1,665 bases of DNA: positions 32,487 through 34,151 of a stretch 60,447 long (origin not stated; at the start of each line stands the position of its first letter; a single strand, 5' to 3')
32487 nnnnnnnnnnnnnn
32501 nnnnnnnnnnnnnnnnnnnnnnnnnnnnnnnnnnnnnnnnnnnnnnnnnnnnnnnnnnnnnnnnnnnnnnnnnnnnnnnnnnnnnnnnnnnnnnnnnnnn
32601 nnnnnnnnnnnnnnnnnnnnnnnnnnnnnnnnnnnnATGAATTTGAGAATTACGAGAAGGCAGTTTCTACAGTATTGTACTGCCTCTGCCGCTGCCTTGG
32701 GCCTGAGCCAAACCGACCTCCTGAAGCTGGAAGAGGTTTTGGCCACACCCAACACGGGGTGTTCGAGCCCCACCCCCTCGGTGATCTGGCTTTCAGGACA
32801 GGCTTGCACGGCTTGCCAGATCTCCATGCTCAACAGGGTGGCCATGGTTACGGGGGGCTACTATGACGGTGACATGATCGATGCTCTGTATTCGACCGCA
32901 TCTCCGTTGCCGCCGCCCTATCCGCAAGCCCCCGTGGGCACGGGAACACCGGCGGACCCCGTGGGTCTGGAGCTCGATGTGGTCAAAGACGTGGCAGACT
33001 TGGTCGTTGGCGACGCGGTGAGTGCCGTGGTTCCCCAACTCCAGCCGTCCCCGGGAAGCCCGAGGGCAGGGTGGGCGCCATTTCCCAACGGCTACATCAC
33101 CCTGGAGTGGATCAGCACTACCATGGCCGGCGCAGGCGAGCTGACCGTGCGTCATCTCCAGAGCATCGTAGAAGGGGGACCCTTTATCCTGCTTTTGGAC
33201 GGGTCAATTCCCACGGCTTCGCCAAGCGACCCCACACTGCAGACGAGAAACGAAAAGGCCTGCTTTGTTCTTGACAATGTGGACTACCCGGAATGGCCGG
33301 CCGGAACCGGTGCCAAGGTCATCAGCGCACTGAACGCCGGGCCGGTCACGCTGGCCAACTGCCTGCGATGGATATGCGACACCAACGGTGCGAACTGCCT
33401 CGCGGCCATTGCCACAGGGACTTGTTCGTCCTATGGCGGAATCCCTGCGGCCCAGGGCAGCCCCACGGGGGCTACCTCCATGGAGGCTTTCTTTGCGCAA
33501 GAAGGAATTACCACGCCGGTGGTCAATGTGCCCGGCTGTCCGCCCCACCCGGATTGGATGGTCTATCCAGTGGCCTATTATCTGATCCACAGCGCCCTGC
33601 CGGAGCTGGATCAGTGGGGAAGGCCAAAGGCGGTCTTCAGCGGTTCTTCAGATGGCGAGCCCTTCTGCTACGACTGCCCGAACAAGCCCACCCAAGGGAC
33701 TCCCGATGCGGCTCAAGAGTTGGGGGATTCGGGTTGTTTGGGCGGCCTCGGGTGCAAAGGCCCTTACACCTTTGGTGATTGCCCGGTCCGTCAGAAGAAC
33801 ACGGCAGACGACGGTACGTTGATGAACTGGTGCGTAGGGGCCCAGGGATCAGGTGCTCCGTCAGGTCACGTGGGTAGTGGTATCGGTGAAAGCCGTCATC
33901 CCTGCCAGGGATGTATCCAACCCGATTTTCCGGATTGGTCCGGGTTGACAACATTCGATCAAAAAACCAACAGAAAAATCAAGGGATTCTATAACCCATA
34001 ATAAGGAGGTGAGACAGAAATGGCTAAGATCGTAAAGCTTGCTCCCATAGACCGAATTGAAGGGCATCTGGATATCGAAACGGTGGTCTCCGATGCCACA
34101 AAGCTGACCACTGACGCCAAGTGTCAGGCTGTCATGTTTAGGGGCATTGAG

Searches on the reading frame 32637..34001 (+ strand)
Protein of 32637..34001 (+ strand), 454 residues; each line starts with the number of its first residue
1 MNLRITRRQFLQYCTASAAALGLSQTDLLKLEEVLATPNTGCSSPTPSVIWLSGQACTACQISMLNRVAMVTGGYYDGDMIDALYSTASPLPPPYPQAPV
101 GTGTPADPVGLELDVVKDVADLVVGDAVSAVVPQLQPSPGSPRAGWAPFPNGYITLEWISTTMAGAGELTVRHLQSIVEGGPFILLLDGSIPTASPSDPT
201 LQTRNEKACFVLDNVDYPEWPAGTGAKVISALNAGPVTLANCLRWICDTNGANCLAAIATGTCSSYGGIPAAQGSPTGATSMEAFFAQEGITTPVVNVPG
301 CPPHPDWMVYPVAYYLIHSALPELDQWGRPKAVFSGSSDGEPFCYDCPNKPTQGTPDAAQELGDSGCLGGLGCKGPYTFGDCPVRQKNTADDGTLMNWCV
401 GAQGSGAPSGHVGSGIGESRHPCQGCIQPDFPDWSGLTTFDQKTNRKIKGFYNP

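Call 10: search_protein_families(library=pfam, proteins=[window:32637-34001:+])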
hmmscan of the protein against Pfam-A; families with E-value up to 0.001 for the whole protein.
window:32637-34001:+ (454 aa): 2 families
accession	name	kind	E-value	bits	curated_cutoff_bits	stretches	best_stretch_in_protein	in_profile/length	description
PF01058.29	Oxidored_q6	-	1.8e-12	47.5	27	1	240-312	55-125/128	NADH ubiquinone oxidoreductase, 20 Kd subunit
PF14720.11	NiFe_hyd_SSU_C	-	9.1e-06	26.4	27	1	347-400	9-58/80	NiFe/NiFeSe hydrogenase small subunit C-terminal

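Call 17: find_encoding_contigs(protein=window:32637-34001:+, flank=3000, max_places=10)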
Protein window:32637-34001:+ (454 aa): 18 contigs read that carry it; 10 places shown.
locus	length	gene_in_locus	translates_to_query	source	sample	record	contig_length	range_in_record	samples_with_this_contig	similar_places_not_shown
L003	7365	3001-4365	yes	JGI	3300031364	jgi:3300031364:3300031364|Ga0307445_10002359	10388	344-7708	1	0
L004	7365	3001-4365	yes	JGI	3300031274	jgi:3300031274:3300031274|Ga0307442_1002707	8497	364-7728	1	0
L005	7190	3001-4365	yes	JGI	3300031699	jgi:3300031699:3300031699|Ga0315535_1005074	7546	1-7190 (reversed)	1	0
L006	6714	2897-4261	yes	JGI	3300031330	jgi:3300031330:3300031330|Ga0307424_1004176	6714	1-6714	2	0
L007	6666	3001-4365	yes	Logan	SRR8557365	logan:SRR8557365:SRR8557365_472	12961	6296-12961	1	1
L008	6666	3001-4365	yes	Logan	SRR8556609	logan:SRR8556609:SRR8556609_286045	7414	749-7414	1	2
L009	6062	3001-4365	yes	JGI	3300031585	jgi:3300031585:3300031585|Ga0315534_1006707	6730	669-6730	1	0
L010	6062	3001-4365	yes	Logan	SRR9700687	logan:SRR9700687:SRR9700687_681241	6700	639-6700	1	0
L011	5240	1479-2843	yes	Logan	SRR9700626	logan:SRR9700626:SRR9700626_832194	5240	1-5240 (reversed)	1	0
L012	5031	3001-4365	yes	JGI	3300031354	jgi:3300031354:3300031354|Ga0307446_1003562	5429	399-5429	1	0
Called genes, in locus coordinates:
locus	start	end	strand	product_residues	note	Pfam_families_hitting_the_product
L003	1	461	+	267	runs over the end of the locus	?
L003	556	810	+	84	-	-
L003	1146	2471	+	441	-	-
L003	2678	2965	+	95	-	-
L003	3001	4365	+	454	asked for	PF01058:Oxidored_q6, PF14720:NiFe_hyd_SSU_C (weak)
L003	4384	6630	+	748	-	PF00374:NiFeSe_Hases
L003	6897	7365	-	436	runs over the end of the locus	PF01663:Phosphodiest (faint), PF01676:Metalloenzyme, PF10143:PhosphMutase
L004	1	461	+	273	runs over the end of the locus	?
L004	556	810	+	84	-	-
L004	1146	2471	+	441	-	-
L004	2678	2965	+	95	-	-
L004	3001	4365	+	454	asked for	PF01058:Oxidored_q6, PF14720:NiFe_hyd_SSU_C (weak)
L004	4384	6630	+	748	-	PF00374:NiFeSe_Hases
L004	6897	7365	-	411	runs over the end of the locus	?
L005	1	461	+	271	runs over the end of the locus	PF13609:Porin_4 (weak), PF07396:Porin_O_P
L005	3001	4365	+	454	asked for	PF01058:Oxidored_q6, PF14720:NiFe_hyd_SSU_C (weak)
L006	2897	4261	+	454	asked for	PF01058:Oxidored_q6, PF14720:NiFe_hyd_SSU_C (weak)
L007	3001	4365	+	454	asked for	PF01058:Oxidored_q6, PF14720:NiFe_hyd_SSU_C (weak)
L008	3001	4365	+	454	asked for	PF01058:Oxidored_q6, PF14720:NiFe_hyd_SSU_C (weak)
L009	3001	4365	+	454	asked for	PF01058:Oxidored_q6, PF14720:NiFe_hyd_SSU_C (weak)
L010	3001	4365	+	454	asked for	PF01058:Oxidored_q6, PF14720:NiFe_hyd_SSU_C (weak)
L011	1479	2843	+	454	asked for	PF01058:Oxidored_q6, PF14720:NiFe_hyd_SSU_C (weak)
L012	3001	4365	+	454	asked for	PF01058:Oxidored_q6, PF14720:NiFe_hyd_SSU_C (weak)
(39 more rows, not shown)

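Call 21: find_homologous_proteins(query=window:32637-34001:+, max_evalue=1e-20)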
Query window:32637-34001:+ (454 aa): 1160 proteins with E <= 1e-20 among 8000 candidates; the best 120 are listed.
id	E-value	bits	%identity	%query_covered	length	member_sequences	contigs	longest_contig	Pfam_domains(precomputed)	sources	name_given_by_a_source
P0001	0.0e+0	1058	100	100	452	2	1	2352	PF01058.30,PF14720.12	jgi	-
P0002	6.4e-186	637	63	99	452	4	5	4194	PF01058.30,PF14720.12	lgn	-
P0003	5.1e-163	562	59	100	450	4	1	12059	PF01058.30,PF14720.12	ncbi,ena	-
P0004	6.4e-159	548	56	100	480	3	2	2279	PF01058.30,PF14720.12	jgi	jgi:hydrogenase small subunit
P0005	2.7e-154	533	58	100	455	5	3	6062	PF01058.30,PF14720.12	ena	-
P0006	6.8e-151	522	54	100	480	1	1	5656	PF01058.30,PF14720.12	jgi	jgi:hydrogenase small subunit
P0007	6.5e-149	515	56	100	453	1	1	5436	PF01058.30,PF14720.12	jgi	jgi:hydrogenase small subunit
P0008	1.4e-148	514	54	100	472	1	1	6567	PF01058.30,PF14720.12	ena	-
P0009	1.8e-148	514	56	100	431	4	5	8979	PF01058.30,PF14720.12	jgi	jgi:hydrogenase small subunit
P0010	3.0e-146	506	53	100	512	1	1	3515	PF01058.30,PF14720.12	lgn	-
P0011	3.0e-145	503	55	100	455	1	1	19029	PF01058.30,PF14720.12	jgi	-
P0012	7.0e-145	502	55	100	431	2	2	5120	PF01058.30,PF14720.12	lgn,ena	-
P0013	9.2e-145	501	52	100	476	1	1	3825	PF01058.30,PF14720.12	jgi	jgi:hydrogenase small subunit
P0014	1.5e-143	497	55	100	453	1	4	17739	PF01058.30,PF14720.12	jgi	jgi:hydrogenase small subunit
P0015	7.9e-143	495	55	100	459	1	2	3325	PF01058.30,PF14720.12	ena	-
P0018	8.7e-141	488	56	97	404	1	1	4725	PF01058.30,PF14720.12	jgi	jgi:hydrogenase small subunit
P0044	2.2e-113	398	48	97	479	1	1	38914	PF01058.30,PF14720.12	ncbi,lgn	-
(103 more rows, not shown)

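Call 24: find_related_loci(query=A3, collection=genome_contigs, flank=10000)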
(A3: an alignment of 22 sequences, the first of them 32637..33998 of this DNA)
Query A3 (454 aa) in genome_contigs; peptide patterns used: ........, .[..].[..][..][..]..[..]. (x = any residue, [..] = any of these).
599 stretches matched a pattern (row limit reached: there are more); 562 encode a relative of the query (tblastn E <= 1e-3); the best 80 are kept; 80 distinct loci.
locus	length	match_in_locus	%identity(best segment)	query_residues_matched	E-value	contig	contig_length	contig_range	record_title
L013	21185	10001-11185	52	3-433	1e-130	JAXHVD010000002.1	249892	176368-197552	MAG: Thermodesulfobacteriota bacterium isolate MAG68_tar_biofilm MAG68_2, whole genome shotgun sequence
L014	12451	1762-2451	36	149-432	4e-45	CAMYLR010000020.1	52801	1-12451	MAG: uncultured Gemmatimonadales bacterium isolate ES_M_Gemmatimonadota_02 genome assembly, contig: scaffold_373, whole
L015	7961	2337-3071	35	149-448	1e-43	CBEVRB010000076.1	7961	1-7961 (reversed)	MAG TPA_asm: uncultured bacterium isolate SRR24791474_binner12_Refined_27 genome assembly, contig: ERZ25515408.1560, who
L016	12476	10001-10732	35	150-448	7e-43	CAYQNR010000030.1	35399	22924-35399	MAG TPA_asm: uncultured Desulfobacteraceae bacterium isolate binchicken_co100_362 genome assembly, contig: NODE_1749_len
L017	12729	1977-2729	36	150-454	5e-43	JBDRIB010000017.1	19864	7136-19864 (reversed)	MAG: Planctomycetota bacterium isolate MEGAHIT-group-1.56 k141_19384, whole genome shotgun sequence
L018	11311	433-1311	35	5-433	9e-43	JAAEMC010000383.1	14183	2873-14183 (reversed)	MAG: Desulfobacteraceae bacterium isolate Bpl_22 BplG_CONTIG2264767, whole genome shotgun sequence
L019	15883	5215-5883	37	154-433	2e-42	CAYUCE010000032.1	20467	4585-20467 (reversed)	MAG TPA_asm: uncultured Thermotogae bacterium isolate SRP141376_co1_356 genome assembly, contig: NODE_5597_length_20467_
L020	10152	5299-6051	35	149-454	9e-43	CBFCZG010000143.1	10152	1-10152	MAG TPA_asm: uncultured Phycisphaerae bacterium isolate SRR6194934_binner13_Refined_19 genome assembly, contig: ERZ78139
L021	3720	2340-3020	35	153-433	2e-42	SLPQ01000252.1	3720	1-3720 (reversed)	MAG: Candidatus Brocadiia bacterium isolate CSSed165cm_501 CSSed16-5cm-140031, whole genome shotgun sequence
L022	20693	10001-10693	35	149-433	1e-41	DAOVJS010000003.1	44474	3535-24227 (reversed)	MAG TPA_asm: Spirochaetota bacterium isolate CSMAG_1399 CSMAG_1399_k141_4179217_length_44474_cov_22.5380, whole genome s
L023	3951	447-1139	36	149-433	3e-41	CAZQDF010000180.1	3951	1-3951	MAG TPA_asm: uncultured Dehalococcoidales bacterium isolate binchicken_co89_80 genome assembly, contig: NODE_51539_lengt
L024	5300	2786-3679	35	2-435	4e-41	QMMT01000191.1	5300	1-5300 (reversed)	MAG: Deltaproteobacteria bacterium isolate B3_G2 B3_Guay2_scaffold_10211, whole genome shotgun sequence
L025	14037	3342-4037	34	149-433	5e-41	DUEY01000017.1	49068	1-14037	MAG TPA_asm: Dehalococcoidia bacterium isolate W281 Contig17, whole genome shotgun sequence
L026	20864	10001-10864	30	3-433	9e-41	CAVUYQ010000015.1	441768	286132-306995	MAG: uncultured delta proteobacterium isolate MFD05684.bin.2.118 genome assembly, contig: contig_31705, whole genome sho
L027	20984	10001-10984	35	3-454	6e-41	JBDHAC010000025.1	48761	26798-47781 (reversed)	MAG: Gemmatimonadota bacterium isolate M3-44_Bin_136 M3-44_Bin_136_scaffold_1617, whole genome shotgun sequence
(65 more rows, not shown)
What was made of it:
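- Tried and rejected: Relatives of the small subunit in species genomes (call 24).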

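Call 29: find_encoding_contigs(protein=P0002, flank=4000, max_places=6)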
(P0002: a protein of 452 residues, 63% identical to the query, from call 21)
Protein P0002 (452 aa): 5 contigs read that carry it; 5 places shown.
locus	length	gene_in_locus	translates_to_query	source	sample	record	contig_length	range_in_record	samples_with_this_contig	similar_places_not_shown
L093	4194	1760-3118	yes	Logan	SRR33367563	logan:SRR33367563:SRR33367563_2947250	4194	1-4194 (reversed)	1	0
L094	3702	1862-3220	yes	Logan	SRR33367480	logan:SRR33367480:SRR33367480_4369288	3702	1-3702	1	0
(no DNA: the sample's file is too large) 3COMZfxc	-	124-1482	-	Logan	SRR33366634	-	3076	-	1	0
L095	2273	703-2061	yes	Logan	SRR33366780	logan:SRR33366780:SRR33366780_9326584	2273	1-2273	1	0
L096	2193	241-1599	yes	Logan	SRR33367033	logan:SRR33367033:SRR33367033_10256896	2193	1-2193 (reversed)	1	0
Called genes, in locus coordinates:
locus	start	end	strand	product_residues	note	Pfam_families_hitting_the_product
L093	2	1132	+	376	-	?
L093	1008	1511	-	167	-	-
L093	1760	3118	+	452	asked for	PF14720:NiFe_hyd_SSU_C (faint), PF01058:Oxidored_q6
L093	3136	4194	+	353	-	?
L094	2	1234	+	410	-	?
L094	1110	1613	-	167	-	-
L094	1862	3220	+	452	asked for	PF14720:NiFe_hyd_SSU_C (faint), PF01058:Oxidored_q6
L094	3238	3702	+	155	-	?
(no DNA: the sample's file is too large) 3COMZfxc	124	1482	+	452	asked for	PF14720:NiFe_hyd_SSU_C (faint), PF01058:Oxidored_q6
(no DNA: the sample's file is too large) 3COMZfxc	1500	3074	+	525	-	?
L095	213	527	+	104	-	-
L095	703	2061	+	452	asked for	PF14720:NiFe_hyd_SSU_C (faint), PF01058:Oxidored_q6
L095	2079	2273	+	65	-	?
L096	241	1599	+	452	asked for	PF14720:NiFe_hyd_SSU_C (faint), PF01058:Oxidored_q6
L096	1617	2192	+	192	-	?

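Call 30: find_encoding_contigs(protein=P0003, flank=4000, max_places=3)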
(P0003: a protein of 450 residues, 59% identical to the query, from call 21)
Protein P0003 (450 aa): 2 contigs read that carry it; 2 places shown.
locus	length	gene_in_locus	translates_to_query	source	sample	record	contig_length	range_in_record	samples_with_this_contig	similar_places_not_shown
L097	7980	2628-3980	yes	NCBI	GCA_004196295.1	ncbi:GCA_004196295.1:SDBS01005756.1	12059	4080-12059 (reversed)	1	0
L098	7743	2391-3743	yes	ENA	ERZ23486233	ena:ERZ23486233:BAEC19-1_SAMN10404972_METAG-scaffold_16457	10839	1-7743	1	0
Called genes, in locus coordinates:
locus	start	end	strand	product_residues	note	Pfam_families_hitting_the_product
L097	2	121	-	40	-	?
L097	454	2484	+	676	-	PF01833:TIG (faint)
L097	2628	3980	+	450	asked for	PF01058:Oxidored_q6, PF14720:NiFe_hyd_SSU_C (weak)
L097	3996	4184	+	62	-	-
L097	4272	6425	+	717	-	PF00374:NiFeSe_Hases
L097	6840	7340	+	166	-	-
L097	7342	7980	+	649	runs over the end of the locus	PF13424:TPR_12, PF07719:TPR_2, PF13414:TPR_11, PF14559:TPR_19, PF00515:TPR_1, PF07719:TPR_2, PF13431:TPR_17, PF13414:TPR_11, +22 more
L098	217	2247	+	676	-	PF01833:TIG (faint)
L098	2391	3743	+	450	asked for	PF01058:Oxidored_q6, PF14720:NiFe_hyd_SSU_C (weak)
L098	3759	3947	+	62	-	-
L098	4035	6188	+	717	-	PF00374:NiFeSe_Hases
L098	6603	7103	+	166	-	-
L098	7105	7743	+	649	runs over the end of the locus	PF13424:TPR_12, PF07719:TPR_2, PF13414:TPR_11, PF14559:TPR_19, PF00515:TPR_1, PF07719:TPR_2, PF13431:TPR_17, PF13414:TPR_11, +22 more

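Call 38: find_encoding_contigs(protein=P0005, flank=3000, max_places=2)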
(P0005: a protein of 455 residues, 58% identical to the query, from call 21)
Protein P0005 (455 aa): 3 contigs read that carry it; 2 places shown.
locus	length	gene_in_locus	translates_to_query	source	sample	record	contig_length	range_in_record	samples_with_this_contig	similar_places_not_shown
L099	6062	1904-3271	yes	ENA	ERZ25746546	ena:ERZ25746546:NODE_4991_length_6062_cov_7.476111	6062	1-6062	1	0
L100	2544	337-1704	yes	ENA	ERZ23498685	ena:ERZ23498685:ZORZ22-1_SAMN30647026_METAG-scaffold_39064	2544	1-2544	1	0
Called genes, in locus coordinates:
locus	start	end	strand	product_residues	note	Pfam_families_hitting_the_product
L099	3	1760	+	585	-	?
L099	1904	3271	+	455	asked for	PF01058:Oxidored_q6, PF14720:NiFe_hyd_SSU_C (weak)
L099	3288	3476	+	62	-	PF27537:HoxH (weak)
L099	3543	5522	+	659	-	PF00374:NiFeSe_Hases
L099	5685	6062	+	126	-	?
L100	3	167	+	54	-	?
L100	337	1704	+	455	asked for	PF01058:Oxidored_q6, PF14720:NiFe_hyd_SSU_C (weak)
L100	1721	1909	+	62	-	PF27537:HoxH (weak)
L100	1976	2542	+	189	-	?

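Call 39: find_encoding_contigs(protein=P0009, flank=3000, max_places=2)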
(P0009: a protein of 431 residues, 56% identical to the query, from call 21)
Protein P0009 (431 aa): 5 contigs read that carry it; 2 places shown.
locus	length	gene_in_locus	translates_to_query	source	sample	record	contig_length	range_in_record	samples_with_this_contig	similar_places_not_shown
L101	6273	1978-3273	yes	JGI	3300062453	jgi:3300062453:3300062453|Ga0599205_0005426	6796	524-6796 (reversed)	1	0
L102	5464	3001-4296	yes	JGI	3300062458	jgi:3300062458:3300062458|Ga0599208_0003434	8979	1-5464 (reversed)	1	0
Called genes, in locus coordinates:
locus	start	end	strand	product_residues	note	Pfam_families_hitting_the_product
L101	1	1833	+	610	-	?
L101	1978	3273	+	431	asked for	PF01058:Oxidored_q6, PF14720:NiFe_hyd_SSU_C (weak)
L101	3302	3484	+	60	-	-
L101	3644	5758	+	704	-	PF00374:NiFeSe_Hases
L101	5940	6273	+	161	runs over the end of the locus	PF01750:HycI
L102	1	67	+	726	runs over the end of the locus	PF12895:ANAPC3 (faint), PF13428:TPR_14 (faint), PF13432:TPR_16 (faint), PF09976:TPR_21 (faint), PF14559:TPR_19 (faint), PF17874:TPR_MalT (faint), PF00515:TPR_1 (weak), PF07719:TPR_2 (weak), +6 more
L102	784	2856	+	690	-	PF01833:TIG (faint)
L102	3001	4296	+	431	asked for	PF01058:Oxidored_q6, PF14720:NiFe_hyd_SSU_C (weak)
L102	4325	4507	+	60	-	-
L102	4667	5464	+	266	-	?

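Call 40: find_encoding_contigs(protein=P0018, flank=3000, max_places=2)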
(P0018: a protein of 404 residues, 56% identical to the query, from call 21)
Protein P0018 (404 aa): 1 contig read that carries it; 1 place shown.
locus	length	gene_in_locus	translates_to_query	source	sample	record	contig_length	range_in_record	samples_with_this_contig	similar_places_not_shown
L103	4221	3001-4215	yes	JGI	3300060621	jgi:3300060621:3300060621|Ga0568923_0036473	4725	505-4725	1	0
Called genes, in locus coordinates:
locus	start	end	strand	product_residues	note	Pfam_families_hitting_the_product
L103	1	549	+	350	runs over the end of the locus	?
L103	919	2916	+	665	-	PF22113:Mtrc-MtrF_II-IV_dom (faint), PF01833:TIG (faint)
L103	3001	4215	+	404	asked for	PF01058:Oxidored_q6, PF14720:NiFe_hyd_SSU_C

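Call 41: find_encoding_contigs(protein=P0044, flank=3000, max_places=2)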
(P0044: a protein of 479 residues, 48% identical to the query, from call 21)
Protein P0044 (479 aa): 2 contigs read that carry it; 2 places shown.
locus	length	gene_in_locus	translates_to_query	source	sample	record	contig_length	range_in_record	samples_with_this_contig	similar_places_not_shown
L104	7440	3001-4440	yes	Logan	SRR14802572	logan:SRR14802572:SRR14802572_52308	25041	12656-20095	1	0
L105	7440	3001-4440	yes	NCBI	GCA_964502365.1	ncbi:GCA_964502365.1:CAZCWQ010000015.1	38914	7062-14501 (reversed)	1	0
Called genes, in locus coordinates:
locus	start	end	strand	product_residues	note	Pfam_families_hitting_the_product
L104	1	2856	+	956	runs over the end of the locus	PF22113:Mtrc-MtrF_II-IV_dom (faint), PF16190:E1_FCCH (weak)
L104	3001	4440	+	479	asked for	PF01058:Oxidored_q6, PF14720:NiFe_hyd_SSU_C (weak)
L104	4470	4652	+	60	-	PF27537:HoxH (weak)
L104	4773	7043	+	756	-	PF00374:NiFeSe_Hases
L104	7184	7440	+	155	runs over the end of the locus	PF01750:HycI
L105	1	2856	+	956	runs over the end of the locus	PF22113:Mtrc-MtrF_II-IV_dom (faint), PF16190:E1_FCCH (weak)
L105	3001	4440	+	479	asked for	PF01058:Oxidored_q6, PF14720:NiFe_hyd_SSU_C (weak)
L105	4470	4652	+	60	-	PF27537:HoxH (weak)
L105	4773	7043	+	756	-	PF00374:NiFeSe_Hases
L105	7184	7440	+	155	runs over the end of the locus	PF01750:HycI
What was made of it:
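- Tried and rejected: Seven further family members fetched by protein (calls 30, 38-41).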

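Call 60: search_protein_families(library=ncbifam, proteins=[window:32637-34001:+], max_evalue=0.001)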
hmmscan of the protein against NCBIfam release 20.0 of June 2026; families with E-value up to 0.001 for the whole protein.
window:32637-34001:+ (454 aa): 4 families
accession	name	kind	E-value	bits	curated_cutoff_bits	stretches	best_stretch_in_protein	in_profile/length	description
NF045520.1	H2_NiFeSe_small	exception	3e-50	171.3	470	2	154-402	73-293/314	NiFeSe hydrogenase small subunit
TIGR00391.1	hydA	subfamily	7.7e-35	120.7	179.5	2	254-448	150-316/365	hydrogenase small subunit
NF007779.0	PRK10468.1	equivalog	1.8e-29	102.9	659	2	253-401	147-287/372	hydrogenase 2 small subunit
TIGR01409.1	TAT_signal_seq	domain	0.00025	21.2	16.7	1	5-24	1-20/29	twin-arginine translocation signal domain-containing protein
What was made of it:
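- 32637..34001 (+): [NiFe]-hydrogenase small subunit with a Tat signal. Its SD, start and codons 1-30 (about 32618-32727) are complementary to the element. Calls 10 and 60 (Pfam and NCBIfam).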
